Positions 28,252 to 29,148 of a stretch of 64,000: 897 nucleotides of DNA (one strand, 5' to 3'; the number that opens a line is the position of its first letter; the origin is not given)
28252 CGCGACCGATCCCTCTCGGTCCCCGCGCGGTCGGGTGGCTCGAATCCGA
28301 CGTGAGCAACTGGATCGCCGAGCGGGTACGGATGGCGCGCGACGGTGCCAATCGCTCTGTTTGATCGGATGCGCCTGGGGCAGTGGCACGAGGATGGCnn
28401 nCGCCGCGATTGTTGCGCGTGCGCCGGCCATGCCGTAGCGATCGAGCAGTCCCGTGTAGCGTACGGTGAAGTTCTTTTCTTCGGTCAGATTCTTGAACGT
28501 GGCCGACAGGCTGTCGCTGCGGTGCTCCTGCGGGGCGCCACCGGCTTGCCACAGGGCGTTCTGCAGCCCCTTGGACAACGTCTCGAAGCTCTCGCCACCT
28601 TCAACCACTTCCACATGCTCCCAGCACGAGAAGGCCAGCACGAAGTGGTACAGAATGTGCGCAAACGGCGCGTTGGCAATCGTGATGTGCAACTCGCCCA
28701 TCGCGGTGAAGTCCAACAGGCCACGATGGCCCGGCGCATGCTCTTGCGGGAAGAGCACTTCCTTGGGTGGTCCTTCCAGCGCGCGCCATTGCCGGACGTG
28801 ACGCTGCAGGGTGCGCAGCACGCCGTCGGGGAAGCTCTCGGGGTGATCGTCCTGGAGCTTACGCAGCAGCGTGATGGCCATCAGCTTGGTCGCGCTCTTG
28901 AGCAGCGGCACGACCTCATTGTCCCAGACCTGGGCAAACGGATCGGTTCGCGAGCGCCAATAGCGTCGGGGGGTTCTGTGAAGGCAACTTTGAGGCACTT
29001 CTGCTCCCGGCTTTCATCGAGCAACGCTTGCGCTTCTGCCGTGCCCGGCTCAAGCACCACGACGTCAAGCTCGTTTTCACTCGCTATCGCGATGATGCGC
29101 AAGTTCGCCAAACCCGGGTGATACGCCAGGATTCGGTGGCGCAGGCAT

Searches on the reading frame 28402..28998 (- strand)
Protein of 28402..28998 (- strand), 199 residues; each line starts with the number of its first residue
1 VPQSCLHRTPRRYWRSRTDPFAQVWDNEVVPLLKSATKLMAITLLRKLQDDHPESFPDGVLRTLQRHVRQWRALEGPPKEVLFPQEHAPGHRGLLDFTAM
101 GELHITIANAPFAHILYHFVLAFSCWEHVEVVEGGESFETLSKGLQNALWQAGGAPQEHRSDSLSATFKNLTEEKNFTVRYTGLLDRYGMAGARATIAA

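Call 38: search_protein_families(library=pfam, proteins=[window:28402-28998:-], max_evalue=0.01)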
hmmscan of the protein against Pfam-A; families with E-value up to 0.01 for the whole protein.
window:28402-28998:- (199 aa): 1 family
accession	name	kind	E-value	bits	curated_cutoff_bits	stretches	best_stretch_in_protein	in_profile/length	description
PF00665.32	rve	-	0.0042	17.7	32.6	1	114-184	24-86/102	Integrase core domain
